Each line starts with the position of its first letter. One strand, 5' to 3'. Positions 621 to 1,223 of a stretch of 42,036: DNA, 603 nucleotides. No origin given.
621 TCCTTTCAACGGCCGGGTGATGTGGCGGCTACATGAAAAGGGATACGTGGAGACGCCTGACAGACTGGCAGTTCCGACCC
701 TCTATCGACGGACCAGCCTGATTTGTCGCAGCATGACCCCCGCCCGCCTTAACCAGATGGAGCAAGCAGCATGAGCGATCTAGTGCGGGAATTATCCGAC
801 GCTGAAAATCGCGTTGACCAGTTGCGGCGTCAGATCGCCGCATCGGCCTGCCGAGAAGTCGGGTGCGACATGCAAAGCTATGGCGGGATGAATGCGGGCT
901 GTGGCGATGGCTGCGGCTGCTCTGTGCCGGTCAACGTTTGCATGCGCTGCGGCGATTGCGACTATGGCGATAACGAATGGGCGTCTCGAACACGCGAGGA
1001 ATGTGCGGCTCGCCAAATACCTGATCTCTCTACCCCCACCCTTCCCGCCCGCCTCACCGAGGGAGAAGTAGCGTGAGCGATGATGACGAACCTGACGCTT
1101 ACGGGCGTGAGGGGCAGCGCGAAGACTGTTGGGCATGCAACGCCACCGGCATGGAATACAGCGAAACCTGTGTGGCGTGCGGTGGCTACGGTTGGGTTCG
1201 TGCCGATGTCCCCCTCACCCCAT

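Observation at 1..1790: attP-proximal, translationally chained accessory operon headed by a T5orf172 gene (begins at 41579 and crosses the circular junction)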

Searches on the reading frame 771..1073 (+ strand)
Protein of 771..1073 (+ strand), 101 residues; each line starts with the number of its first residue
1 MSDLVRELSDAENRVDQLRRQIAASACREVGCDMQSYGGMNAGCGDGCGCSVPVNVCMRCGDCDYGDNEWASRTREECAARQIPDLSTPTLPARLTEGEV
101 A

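Call 8: search_protein_families(library=pfam, proteins=[window:771-1073:+], max_evalue=1)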
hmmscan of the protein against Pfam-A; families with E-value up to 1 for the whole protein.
window:771-1073:+ (101 aa): 0 families

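Call 9: search_protein_families(library=phrogs, proteins=[window:771-1073:+], max_evalue=1)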
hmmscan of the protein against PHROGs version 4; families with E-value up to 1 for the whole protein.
window:771-1073:+ (101 aa): 0 families

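Call 10: search_protein_families(library=padloc, proteins=[window:771-1073:+], max_evalue=1)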
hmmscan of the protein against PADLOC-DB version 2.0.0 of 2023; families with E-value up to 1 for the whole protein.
window:771-1073:+ (101 aa): 0 families

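Call 18: find_related_loci(query=window:771-1073:+, collection=viral_contigs, flank=6000)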
Query window:771-1073:+ (101 aa) in viral_contigs; peptide patterns used: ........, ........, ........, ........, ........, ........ (x = any residue, [..] = any of these).
7 stretches matched a pattern, but none encodes a relative of the query by tblastn (E <= 1e-3).

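Call 19: find_homologous_proteins(query=window:771-1073:+, max_evalue=0.01)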
Query window:771-1073:+ (101 aa): 55 proteins with E <= 0.01 among 55 candidates.
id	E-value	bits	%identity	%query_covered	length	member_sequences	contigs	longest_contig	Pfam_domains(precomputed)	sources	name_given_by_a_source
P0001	4.5e-44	167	91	81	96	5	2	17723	-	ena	-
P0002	1.6e-38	149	85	81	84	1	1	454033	-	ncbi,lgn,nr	ncbi:hypothetical protein C8J45_102221 [Sphingomonas sp. PP-CE-3G-477]|nr:hypothetical protein C8J45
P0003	1.8e-38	149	82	81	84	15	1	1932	-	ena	-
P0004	4.7e-37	144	80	81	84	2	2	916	-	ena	-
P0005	7.6e-36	140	78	81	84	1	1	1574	-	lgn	-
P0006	2.8e-35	138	79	80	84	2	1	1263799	-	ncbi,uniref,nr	ncbi:hypothetical protein [Sphingomonas sp. CFBP 8764]|uniref:hypothetical protein n=1 Tax=Sphingomo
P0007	5.2e-35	137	78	81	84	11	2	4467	-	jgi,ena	jgi:hypothetical protein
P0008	2.4e-34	135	75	83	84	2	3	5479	-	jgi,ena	-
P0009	3.7e-31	125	74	77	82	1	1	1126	-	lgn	-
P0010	2.1e-26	110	71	77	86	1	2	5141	-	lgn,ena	-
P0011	2.7e-26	109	61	88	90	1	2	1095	-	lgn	-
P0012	3.0e-26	109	69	67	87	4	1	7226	-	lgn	-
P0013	4.4e-26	109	72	78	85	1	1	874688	-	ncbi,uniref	ncbi:hypothetical protein [Sphingomonas sp.]|uniref:hypothetical protein n=1 Tax=Sphingomonas sp. Ta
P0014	7.9e-26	108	67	77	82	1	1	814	-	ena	-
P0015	4.6e-25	105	59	81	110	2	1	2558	-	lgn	-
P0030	9.8e-22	95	53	84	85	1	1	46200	-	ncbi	-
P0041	5.2e-20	89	57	78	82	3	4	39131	-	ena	-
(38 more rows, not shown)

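Call 20: find_encoding_contigs(protein=P0002, flank=8000, max_places=2)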
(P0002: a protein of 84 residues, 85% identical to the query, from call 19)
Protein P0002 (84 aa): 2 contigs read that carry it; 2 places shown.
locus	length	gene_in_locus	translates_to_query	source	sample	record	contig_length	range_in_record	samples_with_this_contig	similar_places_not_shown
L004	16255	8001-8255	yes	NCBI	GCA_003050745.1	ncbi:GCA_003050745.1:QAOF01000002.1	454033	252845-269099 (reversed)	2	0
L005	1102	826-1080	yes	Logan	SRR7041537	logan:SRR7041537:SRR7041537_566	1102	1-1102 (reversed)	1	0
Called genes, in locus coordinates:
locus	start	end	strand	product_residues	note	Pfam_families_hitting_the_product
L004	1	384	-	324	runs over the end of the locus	PF00155:Aminotran_1_2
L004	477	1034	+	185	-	PF02283:CobU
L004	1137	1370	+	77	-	-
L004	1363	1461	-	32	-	-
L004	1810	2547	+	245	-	PF00027:cNMP_binding, PF13545:HTH_Crp_2, PF12802:MarR_2 (faint), PF00325:Crp (weak)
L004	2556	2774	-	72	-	-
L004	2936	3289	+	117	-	-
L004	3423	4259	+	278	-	-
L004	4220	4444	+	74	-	PF14284:PcfJ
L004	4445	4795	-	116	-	-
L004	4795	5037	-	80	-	-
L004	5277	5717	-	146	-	PF08797:HIRAN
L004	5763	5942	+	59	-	-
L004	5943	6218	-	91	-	-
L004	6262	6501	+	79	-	-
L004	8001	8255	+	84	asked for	-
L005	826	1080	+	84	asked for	-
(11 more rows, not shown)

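Call 21: find_encoding_contigs(protein=P0006, flank=8000, max_places=2)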
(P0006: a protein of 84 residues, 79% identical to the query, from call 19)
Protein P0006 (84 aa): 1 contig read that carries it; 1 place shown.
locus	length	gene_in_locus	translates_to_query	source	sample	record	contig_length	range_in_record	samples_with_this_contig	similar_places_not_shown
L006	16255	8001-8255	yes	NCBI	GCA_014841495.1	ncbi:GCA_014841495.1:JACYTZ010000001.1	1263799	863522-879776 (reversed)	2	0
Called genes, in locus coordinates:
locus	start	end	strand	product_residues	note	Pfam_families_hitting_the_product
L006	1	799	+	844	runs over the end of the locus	PF00593:TonB_dep_Rec_b-barrel (weak)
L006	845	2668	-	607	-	PF05227:CHASE3, PF00672:HAMP, PF00990:GGDEF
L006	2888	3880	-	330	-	PF00150:Cellulase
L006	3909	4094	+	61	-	-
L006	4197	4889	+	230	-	-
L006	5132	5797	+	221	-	-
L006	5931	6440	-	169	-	PF19780:DUF6265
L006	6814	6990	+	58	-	-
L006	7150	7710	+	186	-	-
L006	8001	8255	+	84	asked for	-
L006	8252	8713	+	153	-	-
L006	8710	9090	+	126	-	PF13223:DUF4031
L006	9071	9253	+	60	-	-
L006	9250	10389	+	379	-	PF08740:BCS1_N, PF00004:AAA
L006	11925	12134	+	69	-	-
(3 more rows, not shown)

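Call 22: find_encoding_contigs(protein=P0013, flank=8000, max_places=2)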
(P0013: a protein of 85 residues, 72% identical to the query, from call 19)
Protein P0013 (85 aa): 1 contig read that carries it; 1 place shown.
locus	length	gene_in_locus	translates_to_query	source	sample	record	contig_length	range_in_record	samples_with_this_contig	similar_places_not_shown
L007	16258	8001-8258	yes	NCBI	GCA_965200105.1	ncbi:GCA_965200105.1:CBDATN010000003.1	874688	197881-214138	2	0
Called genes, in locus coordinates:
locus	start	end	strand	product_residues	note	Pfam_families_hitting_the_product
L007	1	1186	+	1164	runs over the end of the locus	PF14814:UB2H (faint), PF17757:UvrB_inter, PF21132:MFD_D3 (weak), PF02559:CarD_TRCF_RID, PF00270:DEAD, PF04851:ResIII (weak), PF00271:Helicase_C, PF03461:TRCF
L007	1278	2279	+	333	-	PF00106:adh_short, PF08659:KR (weak), PF23441:SDR (weak), PF13561:adh_short_C2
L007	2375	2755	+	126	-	-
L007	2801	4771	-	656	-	PF00990:GGDEF, PF00563:EAL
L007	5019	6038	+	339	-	PF13353:Fer4_12 (weak), PF04055:Radical_SAM, PF06463:Mob_synth_C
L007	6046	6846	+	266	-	PF01513:NAD_kinase (weak), PF20143:NAD_kinase_C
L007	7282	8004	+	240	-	-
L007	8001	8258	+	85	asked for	-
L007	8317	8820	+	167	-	-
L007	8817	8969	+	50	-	-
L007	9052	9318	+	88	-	PF25185:Tad3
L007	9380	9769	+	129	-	-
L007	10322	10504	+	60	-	-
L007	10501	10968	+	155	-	-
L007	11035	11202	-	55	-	PF23793:LysC (faint)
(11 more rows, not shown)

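Call 23: find_encoding_contigs(protein=P0030, flank=8000, max_places=2)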
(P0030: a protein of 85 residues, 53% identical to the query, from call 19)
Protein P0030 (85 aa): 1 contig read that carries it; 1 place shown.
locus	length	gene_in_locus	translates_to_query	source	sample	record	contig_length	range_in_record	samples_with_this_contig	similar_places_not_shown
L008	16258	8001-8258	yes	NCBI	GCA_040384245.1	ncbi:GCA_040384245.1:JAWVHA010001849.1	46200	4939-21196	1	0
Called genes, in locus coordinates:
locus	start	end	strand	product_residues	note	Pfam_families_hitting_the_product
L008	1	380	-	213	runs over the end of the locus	-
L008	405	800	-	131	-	-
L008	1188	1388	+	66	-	-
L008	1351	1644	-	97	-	-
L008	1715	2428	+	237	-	PF13560:HTH_31 (weak)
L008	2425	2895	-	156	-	PF08797:HIRAN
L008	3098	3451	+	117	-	-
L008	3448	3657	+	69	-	-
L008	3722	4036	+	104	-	-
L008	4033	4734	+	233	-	PF10073:GapR_DNA-bd, PF09397:FtsK_gamma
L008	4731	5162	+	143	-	-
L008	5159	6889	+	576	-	PF02195:ParB_N, PF17762:HTH_ParB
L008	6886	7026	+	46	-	-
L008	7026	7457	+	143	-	-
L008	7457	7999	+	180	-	-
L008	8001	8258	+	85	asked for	-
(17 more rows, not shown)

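Call 27: find_encoding_contigs(protein=P0001, flank=9000, max_places=3)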
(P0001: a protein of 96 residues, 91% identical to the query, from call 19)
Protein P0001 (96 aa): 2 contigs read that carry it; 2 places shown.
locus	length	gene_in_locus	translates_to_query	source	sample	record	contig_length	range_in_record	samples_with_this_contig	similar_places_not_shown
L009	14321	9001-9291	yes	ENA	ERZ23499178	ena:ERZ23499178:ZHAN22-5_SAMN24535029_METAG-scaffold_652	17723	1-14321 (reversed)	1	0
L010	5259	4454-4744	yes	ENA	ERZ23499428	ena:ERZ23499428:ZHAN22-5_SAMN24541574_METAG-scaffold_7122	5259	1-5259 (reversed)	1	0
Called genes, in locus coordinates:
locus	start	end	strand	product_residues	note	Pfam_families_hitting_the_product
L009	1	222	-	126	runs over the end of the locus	-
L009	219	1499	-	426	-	PF01555:N6_N4_Mtase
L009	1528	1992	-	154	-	PF06892:Phage_CP76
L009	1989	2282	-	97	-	-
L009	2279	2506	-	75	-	-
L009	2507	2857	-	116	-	-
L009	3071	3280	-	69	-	-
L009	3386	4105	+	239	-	PF00717:Peptidase_S24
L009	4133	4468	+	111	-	-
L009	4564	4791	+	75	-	-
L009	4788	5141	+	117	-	PF27050:Phage_P22_Y8K6 (weak)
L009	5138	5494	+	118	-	PF06147:DUF968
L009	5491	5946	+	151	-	-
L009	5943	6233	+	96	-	-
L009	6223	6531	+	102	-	PF00216:Bac_DNA_binding (weak)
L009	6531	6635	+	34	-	-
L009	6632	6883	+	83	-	-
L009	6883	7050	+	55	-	-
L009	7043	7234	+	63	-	-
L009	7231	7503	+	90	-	-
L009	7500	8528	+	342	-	-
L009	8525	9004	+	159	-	PF06442:DHFR_2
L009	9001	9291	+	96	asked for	-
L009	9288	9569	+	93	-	PF24043:DUF7352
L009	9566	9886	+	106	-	-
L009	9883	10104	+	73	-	PF05930:Phage_AlpA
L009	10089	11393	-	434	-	PF13356:Arm-DNA-bind_3, PF22022:Phage_int_M, PF00589:Phage_integrase (faint)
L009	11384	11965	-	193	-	PF13356:Arm-DNA-bind_3, PF10544:T5orf172 (weak), PF13455:MUG113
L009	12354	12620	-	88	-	-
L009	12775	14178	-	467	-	PF04389:Peptidase_M28, PF01546:Peptidase_M20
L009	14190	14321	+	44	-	?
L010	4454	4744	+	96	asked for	-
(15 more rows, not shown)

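Call 28: find_encoding_contigs(protein=P0041, flank=9000, max_places=3)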
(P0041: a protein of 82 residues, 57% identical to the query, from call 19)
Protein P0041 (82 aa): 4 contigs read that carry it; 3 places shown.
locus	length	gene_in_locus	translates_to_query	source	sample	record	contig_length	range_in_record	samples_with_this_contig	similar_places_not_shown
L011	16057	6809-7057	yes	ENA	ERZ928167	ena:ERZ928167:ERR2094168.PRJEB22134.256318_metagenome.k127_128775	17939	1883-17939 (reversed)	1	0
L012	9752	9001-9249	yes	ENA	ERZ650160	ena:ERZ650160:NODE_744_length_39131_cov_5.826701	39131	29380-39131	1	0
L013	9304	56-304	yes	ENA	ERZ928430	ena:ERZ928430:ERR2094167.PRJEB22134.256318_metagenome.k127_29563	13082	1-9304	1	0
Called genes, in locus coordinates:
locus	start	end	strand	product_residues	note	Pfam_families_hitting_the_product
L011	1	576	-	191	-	PF17720:RLIG1 (faint)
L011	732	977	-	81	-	-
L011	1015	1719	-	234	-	-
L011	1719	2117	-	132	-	-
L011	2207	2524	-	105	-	-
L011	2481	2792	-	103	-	-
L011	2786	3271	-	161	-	-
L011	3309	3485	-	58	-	-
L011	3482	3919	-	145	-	-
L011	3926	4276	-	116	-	-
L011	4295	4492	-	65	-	-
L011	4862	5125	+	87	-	-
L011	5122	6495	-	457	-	PF14690:Zn_ribbon_ISL3, PF01610:DDE_Tnp_ISL3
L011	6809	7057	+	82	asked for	-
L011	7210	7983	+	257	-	-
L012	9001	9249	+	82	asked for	-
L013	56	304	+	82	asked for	-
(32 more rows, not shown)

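Call 37: predict_structure(alignment_id=A1)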
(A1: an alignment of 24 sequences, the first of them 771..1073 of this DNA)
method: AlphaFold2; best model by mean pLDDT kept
length: 101 residues; sequences in the alignment: 24
mean_pLDDT: 82.8   pTM: 0.57
mean pLDDT of the five models: 82.8, 82.8, 82.5, 81.2, 80.7
residues with pLDDT >= 90: 53; 70-90: 28; 50-70: 5; < 50: 15
segments of 3 or more residues with pLDDT < 50: 87-101
pLDDT, mean of each block of 10 residues (from residue 1): 94 97 93 93 82 94 92 87 56 43 48
secondary structure, 60 per line:
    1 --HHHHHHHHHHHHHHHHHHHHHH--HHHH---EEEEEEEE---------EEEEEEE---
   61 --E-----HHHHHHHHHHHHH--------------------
elements in order: H3-24 H27-30 E34-41 E51-57 H69-81

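Call 41: fold_search(model_id=the predicted structure, library=pdb)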
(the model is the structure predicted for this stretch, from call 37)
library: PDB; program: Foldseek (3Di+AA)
matches with E <= 10: 36; with E <= 0.001: 0
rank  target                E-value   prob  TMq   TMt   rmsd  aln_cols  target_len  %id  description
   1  5wk3_C                3.7e+00  0.06  0.18  0.25   9.1        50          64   10  CRYSTAL STRUCTURE OF THE COMPLEX BETWEEN CCL17 AND M116 FAB (released 2017-12-20)
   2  7o06_D                5.1e+00  0.08  0.16  0.17   6.3        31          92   10  Crystal structure of the N-terminal domain of CEP164(1-109) bound to camelid nanobody 10Z (released 2021-09-08)
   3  5wdz_MODEL_1_A        5.1e+00  0.03  0.19  0.25   7.0        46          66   13  Structure of monomeric Interleukin-8 (1-66) (released 2017-11-29)
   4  8fj2_B                5.8e+00  0.04  0.19  0.26   8.3        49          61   12  Crystal Structure of the Tick Evasin EVA-AAM1001(C8) Complexed to Human Chemokine CCL17 (released 2023-03-29)
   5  8fj3_B                5.8e+00  0.03  0.19  0.25   7.8        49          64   10  Crystal Structure of the Tick Evasin EVA-AAM1001 Complexed to Human Chemokine CCL7(Y13A) (released 2023-03-29)
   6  7o3b_G                6.2e+00  0.06  0.16  0.14   6.4        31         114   10  Crystal structure of the TTBK2-CEP164 complex bound to a camelid nanobody (released 2021-09-15)
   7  7m0l_C                6.2e+00  0.03  0.19  0.08  12.3        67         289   13  HPK1 IN COMPLEX WITH COMPOUND 1 (released 2021-04-07)
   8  1x3w_A                6.6e+00  0.08  0.21  0.07   4.3        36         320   25  Structure of a peptide:N-glycanase-Rad23 complex (released 2005-06-14)
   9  5otf                  6.6e+00  0.07  0.25  0.09   7.5        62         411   16  MRCK beta in complex with BDP-00009066 (released 2018-02-21)
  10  2x6g_G                6.6e+00  0.03  0.18  0.24   7.7        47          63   13  X-ray Structure of Macrophage Inflammatory Protein-1 alpha (D27A) (released 2010-11-03)
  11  7t1e_C                6.6e+00  0.03  0.18  0.25   8.5        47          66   11  Structure of monomeric and dimeric human CCL20 (released 2022-12-14)
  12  2eot_MODEL_1_A        6.6e+00  0.03  0.18  0.22   8.6        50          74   10  SOLUTION STRUCTURE OF EOTAXIN, AN ENSEMBLE OF 32 NMR SOLUTION STRUCTURES (released 1998-11-11)
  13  5n32_A                7.5e+00  0.06  0.25  0.08  12.0        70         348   10  cAMP-dependent Protein Kinase A from Cricetulus griseus in complex with fragment like molecule 4-chlorobenzyl carbamim (released 2018-02-28)
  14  6ed6_B                7.5e+00  0.05  0.24  0.09   8.8        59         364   14  Crystal structure of Rock2 with a pyridinylbenzamide based inhibitor (released 2018-11-14)
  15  2q8t_D                7.5e+00  0.03  0.19  0.25   7.4        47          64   13  Crystal Structure of the CC chemokine CCL14 (released 2007-09-11)
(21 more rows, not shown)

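Call 81: search_solved_structures(query=A1, max_evalue=10)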
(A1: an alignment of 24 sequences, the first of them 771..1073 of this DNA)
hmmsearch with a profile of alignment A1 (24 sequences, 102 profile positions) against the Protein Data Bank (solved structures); distinct sequences matched with E-value up to 10: 0.

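Call 96: search_dna_similar(query=window:771-1073:+, collection=phages, mode=protein, max_rows=15, max_evalue=0.001)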
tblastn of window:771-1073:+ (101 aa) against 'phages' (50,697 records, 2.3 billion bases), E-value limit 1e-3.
Records with a match: 1; places in all: 1; records where one place covers at least 80% of the query: 1.
Best place of each record, by identity: <60% 1.
By first word of the organism name: Rhizobium 1.
By host as written in the record: Rhizobium phaseoli I1_18 1.
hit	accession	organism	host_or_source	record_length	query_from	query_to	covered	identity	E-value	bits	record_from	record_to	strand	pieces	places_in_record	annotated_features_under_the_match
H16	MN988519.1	Rhizobium phage RHph_I1_18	Rhizobium phaseoli I1_18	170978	3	85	82%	51.8%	9e-10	59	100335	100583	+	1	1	hypothetical protein (x2)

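Call 97: get_annotated_region(hit=H16, flank=3000)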
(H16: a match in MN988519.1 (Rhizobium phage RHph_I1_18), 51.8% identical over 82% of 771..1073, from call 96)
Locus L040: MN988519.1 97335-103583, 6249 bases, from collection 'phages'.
description: Rhizobium phage RHph_I1_18, complete genome.
organism: Rhizobium phage RHph_I1_18 (NCBI taxid 2509726)
taxonomy: Viruses; Duplodnaviria; Heunggongvirae; Uroviricota; Caudoviricetes
host: Rhizobium phaseoli I1_18; source: agricultural lands; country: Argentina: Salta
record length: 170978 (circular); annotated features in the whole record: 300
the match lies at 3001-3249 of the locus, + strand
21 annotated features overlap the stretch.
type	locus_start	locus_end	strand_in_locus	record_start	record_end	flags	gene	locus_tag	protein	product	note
CDS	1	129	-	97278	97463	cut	-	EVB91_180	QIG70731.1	hypothetical protein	-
CDS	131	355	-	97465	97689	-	-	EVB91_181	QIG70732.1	hypothetical protein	-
CDS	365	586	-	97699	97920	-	-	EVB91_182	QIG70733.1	hypothetical protein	-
CDS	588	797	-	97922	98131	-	-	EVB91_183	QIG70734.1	hypothetical protein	-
CDS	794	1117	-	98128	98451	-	-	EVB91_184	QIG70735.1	hypothetical protein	-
CDS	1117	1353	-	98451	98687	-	-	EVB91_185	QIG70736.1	hypothetical protein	-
CDS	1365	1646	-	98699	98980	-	-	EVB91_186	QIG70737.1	hypothetical protein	-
CDS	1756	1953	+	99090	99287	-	-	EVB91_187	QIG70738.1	hypothetical protein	-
CDS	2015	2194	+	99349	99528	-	-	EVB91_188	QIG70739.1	hypothetical protein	-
CDS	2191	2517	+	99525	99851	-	-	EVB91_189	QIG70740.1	hypothetical protein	-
CDS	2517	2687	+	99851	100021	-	-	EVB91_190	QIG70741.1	hypothetical protein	-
CDS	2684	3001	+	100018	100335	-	-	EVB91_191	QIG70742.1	hypothetical protein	-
CDS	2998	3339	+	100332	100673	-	-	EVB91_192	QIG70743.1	hypothetical protein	-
CDS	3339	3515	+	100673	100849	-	-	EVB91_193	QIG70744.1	hypothetical protein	-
CDS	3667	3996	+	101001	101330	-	-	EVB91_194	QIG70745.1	hypothetical protein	-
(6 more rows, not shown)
